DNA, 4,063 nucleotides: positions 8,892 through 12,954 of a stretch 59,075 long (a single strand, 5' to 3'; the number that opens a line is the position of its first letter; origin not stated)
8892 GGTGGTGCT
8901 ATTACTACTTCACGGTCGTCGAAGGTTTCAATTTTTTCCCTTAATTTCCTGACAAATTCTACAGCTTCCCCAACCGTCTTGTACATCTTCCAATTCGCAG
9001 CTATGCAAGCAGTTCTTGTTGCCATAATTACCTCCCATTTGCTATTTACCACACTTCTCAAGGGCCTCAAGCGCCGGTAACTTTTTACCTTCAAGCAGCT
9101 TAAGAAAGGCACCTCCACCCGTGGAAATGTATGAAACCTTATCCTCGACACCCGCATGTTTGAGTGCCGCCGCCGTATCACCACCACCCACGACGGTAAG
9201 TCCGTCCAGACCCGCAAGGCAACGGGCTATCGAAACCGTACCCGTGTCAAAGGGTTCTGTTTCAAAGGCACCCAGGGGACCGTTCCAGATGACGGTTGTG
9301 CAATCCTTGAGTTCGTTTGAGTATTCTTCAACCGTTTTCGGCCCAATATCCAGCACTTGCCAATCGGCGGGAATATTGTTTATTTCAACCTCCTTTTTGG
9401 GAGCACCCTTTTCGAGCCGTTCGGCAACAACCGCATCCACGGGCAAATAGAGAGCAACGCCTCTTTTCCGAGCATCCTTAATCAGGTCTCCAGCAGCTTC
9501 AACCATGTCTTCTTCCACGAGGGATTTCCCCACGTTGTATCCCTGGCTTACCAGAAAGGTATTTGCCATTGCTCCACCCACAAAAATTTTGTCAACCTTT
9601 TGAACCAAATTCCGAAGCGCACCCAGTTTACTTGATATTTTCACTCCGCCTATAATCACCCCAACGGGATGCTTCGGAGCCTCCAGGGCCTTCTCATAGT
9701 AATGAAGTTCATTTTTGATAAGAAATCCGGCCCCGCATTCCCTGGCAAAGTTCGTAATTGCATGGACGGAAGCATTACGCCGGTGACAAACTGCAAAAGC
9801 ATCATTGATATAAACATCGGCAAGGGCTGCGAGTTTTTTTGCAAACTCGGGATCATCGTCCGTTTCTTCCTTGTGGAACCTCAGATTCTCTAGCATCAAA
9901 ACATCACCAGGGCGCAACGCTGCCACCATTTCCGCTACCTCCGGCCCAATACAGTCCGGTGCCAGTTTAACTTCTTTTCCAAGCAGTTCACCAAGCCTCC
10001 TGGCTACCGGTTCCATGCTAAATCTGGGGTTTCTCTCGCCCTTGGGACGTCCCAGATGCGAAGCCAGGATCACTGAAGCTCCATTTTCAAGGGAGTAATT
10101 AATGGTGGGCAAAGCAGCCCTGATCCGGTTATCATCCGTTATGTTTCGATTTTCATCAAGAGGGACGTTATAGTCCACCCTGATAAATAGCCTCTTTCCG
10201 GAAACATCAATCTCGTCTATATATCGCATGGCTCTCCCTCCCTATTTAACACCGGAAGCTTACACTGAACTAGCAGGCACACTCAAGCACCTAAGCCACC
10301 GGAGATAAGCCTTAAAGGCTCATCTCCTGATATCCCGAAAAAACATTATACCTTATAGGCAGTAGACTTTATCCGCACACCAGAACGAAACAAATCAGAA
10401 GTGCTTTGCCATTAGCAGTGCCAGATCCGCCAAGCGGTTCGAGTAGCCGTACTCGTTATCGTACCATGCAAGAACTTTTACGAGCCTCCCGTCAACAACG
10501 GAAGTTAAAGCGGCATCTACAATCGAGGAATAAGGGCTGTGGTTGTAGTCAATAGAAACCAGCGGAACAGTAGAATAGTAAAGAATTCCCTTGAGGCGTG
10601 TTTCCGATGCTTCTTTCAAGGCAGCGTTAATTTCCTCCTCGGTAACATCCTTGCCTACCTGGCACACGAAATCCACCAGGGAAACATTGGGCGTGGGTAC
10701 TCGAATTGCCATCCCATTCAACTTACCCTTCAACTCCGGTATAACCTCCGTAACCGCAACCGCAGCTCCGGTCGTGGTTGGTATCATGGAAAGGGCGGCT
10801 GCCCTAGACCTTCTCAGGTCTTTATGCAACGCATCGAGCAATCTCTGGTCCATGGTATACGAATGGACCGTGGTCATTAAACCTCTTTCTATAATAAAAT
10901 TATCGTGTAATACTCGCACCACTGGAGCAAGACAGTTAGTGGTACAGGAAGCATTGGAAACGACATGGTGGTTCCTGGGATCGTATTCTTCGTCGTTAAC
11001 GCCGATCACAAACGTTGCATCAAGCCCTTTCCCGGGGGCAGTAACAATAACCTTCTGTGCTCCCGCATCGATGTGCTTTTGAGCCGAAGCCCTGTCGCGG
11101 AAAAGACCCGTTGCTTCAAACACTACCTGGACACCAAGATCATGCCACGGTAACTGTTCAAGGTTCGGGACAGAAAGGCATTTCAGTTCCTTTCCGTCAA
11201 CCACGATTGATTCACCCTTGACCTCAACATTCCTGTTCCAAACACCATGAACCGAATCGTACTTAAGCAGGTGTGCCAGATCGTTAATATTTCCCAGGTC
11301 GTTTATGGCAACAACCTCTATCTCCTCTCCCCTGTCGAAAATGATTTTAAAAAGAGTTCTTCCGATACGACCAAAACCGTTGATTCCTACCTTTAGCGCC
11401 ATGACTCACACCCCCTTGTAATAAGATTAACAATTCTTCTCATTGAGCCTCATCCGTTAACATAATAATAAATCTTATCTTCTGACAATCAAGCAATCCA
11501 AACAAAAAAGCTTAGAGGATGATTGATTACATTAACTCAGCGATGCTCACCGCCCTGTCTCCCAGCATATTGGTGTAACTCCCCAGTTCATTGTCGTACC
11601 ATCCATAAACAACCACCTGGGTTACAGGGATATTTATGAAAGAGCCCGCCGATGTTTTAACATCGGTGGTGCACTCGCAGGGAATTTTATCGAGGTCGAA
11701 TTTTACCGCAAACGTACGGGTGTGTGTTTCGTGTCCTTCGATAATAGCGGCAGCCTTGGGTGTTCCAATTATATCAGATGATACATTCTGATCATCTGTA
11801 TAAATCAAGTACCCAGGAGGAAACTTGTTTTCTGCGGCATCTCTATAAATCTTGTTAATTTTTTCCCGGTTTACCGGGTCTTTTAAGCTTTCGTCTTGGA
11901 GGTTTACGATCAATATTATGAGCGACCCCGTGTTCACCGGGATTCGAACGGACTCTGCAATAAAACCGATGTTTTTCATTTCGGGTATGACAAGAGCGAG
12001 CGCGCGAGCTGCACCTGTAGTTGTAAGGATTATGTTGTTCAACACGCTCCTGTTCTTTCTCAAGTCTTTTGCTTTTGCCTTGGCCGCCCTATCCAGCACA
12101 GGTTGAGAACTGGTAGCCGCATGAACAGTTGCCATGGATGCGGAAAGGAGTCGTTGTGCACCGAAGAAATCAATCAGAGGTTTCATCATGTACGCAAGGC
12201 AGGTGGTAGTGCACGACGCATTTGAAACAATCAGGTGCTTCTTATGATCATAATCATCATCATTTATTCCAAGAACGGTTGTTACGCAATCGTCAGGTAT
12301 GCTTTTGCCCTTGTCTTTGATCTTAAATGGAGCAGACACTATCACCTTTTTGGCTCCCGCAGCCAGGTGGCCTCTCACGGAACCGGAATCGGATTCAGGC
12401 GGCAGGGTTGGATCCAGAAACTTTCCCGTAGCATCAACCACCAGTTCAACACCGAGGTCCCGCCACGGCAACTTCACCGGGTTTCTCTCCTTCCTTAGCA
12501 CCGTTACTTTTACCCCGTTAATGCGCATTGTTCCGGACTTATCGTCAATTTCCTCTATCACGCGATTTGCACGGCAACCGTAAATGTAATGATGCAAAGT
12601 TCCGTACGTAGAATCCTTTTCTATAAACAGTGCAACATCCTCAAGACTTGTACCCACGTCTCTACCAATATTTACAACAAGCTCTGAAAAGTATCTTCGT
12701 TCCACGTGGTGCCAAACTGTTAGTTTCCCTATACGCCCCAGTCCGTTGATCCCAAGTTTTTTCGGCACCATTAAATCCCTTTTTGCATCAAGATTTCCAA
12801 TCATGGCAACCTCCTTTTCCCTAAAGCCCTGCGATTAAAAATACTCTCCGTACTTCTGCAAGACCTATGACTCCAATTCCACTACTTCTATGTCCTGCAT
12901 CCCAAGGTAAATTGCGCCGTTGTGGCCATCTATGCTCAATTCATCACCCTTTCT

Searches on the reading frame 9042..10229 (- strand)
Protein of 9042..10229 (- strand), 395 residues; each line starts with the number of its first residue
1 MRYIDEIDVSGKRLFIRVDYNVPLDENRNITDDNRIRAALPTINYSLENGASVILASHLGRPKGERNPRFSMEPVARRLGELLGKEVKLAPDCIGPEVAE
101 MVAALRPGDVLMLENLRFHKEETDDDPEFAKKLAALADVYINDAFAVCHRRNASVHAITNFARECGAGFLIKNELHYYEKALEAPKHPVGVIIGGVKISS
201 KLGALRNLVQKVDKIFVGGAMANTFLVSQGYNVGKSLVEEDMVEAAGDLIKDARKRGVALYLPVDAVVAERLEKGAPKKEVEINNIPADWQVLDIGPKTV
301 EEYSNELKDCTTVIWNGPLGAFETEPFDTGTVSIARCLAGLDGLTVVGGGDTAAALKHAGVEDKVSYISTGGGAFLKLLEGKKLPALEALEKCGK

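Call 70: search_protein_families(library=pfam, proteins=[window:9042-10229:-], max_evalue=0.001)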
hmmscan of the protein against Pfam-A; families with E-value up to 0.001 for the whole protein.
window:9042-10229:- (395 aa): 1 family
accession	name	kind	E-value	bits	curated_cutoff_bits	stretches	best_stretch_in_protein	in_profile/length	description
PF00162.24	PGK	-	1.4e-154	515.1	27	1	4-382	1-379/379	Phosphoglycerate kinase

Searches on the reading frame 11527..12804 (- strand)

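Call 70: search_protein_families(library=pfam, proteins=[window:11527-12804:-], max_evalue=0.001)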
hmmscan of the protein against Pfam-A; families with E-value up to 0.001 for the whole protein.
window:11527-12804:- (425 aa): 2 families
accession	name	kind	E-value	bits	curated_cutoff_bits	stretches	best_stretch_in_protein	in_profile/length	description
PF02800.25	Gp_dh_C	-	1.6e-25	90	24.4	1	203-362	1-146/158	Glyceraldehyde 3-phosphate dehydrogenase, C-terminal domain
PF00044.30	Gp_dh_N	-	1e-17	64.7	31.7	1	16-131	2-100/101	Glyceraldehyde 3-phosphate dehydrogenase, NAD binding domain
